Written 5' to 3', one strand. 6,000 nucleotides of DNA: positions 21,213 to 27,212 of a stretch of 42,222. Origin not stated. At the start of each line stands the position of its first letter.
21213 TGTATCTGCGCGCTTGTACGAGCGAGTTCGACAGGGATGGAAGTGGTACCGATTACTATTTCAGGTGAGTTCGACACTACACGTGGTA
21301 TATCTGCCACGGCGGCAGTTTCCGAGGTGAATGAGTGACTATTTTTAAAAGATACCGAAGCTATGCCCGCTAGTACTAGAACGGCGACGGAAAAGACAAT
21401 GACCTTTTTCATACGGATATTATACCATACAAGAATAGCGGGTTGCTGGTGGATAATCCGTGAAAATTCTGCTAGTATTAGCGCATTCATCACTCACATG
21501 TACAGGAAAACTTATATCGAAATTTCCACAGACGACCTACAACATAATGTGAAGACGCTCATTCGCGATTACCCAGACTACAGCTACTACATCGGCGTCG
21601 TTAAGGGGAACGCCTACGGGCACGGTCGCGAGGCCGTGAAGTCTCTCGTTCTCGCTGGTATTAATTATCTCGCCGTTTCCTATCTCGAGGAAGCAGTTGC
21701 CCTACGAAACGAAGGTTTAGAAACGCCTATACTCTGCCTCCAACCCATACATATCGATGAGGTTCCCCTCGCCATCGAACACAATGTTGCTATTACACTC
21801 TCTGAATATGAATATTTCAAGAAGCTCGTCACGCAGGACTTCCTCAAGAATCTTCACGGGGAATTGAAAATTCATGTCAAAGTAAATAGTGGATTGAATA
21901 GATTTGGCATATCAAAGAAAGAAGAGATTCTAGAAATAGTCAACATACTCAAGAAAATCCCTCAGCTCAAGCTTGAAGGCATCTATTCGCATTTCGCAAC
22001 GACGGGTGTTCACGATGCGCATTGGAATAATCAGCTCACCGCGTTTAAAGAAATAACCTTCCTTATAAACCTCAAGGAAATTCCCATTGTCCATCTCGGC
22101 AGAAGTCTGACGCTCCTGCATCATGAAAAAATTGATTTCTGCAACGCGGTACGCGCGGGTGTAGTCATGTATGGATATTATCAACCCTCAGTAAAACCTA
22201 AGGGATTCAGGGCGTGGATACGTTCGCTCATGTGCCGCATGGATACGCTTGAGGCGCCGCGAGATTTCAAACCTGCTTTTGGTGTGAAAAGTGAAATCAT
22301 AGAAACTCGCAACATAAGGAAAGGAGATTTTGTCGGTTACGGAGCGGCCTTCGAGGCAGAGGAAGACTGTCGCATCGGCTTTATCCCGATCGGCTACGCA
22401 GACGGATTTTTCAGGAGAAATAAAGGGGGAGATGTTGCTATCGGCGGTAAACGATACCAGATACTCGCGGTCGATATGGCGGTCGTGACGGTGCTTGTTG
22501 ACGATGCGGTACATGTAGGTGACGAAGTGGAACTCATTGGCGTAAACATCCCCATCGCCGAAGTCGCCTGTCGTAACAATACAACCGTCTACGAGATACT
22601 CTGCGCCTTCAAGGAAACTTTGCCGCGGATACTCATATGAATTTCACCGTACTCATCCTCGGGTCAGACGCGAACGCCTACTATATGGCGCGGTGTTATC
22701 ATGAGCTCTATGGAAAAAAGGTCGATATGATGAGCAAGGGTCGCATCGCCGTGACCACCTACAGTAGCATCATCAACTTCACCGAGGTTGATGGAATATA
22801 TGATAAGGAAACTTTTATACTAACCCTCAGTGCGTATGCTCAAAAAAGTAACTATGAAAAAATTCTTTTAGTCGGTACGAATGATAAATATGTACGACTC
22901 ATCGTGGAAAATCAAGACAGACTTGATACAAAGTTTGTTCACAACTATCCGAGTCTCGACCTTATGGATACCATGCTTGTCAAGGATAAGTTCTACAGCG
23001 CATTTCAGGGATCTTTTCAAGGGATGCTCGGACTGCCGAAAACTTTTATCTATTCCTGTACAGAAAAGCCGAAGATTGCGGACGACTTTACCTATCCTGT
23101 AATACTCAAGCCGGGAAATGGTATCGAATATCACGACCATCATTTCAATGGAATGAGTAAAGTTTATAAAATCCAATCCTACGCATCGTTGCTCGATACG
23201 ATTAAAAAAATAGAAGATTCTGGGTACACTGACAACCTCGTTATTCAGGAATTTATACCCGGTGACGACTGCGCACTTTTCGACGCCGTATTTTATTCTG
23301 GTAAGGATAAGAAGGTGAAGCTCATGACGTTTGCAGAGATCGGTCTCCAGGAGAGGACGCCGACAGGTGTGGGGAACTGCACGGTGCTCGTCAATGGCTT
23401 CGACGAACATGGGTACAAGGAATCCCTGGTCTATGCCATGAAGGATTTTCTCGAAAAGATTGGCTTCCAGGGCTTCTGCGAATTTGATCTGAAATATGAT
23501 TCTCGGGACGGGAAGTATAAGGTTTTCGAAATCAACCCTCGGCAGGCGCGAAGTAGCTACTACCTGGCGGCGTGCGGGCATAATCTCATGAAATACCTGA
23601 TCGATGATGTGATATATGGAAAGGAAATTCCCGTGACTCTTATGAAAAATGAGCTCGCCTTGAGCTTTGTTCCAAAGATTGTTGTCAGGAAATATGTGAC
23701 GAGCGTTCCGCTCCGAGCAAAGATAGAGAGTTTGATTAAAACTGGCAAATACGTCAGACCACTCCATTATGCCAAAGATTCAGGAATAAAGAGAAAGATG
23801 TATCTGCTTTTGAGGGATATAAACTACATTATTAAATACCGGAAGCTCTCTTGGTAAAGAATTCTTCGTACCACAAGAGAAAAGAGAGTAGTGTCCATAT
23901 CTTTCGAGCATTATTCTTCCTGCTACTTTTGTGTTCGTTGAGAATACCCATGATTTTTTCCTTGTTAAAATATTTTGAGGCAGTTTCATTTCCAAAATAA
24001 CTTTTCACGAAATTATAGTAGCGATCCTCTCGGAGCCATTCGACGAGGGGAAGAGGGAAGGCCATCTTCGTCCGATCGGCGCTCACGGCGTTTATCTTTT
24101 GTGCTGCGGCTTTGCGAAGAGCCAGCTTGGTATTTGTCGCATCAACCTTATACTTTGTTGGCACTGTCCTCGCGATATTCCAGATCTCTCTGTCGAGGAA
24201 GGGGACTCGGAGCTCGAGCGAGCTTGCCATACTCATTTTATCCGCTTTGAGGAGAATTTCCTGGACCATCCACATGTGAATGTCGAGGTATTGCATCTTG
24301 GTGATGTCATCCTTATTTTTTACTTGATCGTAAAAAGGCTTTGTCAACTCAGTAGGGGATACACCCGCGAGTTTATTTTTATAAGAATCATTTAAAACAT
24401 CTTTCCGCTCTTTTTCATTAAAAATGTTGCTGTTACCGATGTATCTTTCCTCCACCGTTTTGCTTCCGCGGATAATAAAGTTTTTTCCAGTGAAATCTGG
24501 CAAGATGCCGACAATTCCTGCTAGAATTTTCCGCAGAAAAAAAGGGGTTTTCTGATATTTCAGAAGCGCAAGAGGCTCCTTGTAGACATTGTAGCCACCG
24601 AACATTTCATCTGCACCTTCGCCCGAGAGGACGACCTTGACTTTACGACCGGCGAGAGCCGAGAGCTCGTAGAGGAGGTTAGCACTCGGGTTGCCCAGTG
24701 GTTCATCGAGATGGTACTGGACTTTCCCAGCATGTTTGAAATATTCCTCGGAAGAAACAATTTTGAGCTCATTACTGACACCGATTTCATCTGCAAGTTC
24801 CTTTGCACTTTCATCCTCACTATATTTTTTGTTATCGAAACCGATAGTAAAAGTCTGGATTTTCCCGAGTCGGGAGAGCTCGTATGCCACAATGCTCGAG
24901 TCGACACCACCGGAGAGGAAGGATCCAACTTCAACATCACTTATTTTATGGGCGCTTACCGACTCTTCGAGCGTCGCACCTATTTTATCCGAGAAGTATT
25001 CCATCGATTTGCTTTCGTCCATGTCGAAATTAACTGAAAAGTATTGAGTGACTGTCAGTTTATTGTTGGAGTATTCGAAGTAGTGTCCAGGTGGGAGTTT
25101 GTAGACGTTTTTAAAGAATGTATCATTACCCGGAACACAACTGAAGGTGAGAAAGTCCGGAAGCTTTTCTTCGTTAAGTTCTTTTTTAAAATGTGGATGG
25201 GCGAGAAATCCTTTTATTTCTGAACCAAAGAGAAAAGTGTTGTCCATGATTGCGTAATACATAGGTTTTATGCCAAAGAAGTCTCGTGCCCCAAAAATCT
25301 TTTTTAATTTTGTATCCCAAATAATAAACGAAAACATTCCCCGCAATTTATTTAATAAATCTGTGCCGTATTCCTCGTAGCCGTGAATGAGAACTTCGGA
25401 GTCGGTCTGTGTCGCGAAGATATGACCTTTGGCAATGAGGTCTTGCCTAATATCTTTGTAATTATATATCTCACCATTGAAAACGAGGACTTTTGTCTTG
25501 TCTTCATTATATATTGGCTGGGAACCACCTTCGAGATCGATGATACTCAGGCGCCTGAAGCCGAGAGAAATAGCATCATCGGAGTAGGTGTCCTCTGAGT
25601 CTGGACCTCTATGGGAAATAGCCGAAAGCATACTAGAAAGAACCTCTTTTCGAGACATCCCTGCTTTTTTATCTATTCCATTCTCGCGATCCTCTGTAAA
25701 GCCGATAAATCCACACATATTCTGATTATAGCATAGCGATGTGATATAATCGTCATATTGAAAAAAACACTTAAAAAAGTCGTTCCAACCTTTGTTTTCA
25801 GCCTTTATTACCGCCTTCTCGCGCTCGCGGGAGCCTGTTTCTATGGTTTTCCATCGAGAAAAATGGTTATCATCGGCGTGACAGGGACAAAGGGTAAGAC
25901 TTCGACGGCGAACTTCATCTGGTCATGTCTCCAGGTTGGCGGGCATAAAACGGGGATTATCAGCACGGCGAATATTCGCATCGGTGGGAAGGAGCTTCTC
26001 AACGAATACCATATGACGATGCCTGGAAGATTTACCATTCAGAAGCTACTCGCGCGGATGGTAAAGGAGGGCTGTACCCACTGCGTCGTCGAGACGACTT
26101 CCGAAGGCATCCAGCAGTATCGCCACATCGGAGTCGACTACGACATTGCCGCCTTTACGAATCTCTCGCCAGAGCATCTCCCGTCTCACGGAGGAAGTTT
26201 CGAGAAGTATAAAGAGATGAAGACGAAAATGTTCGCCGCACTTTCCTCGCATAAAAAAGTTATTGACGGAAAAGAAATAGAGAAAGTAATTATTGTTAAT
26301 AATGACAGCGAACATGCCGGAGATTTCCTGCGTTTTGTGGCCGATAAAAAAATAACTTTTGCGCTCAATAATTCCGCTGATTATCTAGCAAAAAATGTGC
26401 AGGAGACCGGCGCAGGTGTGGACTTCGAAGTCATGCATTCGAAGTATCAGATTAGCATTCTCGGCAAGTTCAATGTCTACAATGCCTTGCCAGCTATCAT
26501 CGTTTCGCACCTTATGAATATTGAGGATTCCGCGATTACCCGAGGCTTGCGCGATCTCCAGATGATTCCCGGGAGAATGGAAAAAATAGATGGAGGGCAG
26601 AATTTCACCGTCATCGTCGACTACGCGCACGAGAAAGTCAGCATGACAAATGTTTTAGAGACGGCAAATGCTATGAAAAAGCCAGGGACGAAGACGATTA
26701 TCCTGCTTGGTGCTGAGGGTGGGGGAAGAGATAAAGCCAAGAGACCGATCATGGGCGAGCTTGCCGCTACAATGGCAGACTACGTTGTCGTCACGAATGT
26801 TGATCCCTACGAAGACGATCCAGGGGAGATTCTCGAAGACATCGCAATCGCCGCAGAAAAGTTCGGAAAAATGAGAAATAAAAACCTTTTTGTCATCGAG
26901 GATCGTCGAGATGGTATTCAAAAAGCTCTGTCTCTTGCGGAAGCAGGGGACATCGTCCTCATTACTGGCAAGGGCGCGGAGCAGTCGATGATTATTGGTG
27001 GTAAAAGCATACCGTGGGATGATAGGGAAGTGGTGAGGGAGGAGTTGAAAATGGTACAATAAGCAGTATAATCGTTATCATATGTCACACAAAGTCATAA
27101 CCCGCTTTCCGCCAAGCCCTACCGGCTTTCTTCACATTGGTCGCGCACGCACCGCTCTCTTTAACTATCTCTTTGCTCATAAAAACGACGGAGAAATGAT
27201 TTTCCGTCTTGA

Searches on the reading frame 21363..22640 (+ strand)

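Call 14: search_protein_families(library=pfam, proteins=[window:21363-22640:+], max_evalue=0.00001)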
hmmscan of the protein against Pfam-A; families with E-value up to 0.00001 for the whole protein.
window:21363-22640:+ (425 aa): 2 families
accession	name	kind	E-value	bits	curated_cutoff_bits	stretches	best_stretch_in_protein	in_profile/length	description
PF01168.26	Ala_racemase_N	-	2.2e-47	162.1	24.1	1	54-273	1-219/220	Alanine racemase, N-terminal domain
PF00842.27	Ala_racemase_C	-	2.3e-28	98.8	25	1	307-423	3-126/127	Alanine racemase, C-terminal domain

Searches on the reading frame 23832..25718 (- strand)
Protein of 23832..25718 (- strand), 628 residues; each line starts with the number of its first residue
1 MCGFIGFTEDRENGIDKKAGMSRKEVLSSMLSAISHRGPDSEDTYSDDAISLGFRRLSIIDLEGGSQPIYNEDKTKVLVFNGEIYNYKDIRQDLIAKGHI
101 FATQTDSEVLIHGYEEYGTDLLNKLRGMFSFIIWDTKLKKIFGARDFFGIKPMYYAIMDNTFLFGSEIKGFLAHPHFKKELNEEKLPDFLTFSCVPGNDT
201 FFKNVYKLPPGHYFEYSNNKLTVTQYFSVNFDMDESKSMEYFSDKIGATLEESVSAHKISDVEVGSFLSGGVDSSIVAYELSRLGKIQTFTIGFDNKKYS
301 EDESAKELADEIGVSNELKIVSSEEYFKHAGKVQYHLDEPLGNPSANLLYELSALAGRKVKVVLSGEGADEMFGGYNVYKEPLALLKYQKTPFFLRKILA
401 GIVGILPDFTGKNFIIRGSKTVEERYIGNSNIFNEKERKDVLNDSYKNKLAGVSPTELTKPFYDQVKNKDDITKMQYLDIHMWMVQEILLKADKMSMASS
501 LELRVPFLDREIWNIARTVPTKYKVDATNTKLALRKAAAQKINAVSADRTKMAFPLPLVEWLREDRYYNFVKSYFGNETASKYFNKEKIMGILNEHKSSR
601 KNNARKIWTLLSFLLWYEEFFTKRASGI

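Call 13: search_protein_families(library=pfam, proteins=[window:23832-25718:-], max_evalue=0.00001)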
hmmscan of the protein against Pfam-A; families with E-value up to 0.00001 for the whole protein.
window:23832-25718:- (628 aa): 3 families
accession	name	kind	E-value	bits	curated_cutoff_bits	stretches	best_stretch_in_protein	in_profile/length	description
PF00733.27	Asn_synthase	-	6.2e-84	283.1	21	1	247-618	3-354/354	Asparagine synthase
PF13537.11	GATase_7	-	3.1e-43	147.1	25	1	55-172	2-122/123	Glutamine amidotransferase domain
PF13522.11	GATase_6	-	1.2e-36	126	27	1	39-167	1-130/130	Glutamine amidotransferase domain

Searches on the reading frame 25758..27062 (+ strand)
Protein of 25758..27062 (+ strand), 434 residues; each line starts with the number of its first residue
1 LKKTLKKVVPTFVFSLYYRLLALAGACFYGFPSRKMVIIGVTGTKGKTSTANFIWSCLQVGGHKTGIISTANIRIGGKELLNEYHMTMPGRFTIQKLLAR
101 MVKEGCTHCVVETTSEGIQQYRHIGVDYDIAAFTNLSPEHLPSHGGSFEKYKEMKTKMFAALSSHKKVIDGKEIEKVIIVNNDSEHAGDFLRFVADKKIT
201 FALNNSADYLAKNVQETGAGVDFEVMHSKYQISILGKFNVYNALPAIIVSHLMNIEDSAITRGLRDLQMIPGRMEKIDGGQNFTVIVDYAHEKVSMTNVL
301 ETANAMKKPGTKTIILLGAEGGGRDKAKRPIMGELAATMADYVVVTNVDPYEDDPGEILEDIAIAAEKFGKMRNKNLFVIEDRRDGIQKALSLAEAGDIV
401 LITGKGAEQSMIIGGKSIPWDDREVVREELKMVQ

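Call 14: search_protein_families(library=pfam, proteins=[window:25758-27062:+], max_evalue=0.00001)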
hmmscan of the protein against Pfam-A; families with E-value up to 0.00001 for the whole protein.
window:25758-27062:+ (434 aa): 2 families
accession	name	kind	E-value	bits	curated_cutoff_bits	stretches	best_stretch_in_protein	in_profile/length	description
PF08245.18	Mur_ligase_M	-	7e-40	137.6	24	1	41-249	1-199/200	Mur ligase middle domain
PF02875.26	Mur_ligase_C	-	9.6e-27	94.8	28.4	1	272-406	1-127/127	Mur ligase, glutamate ligase domain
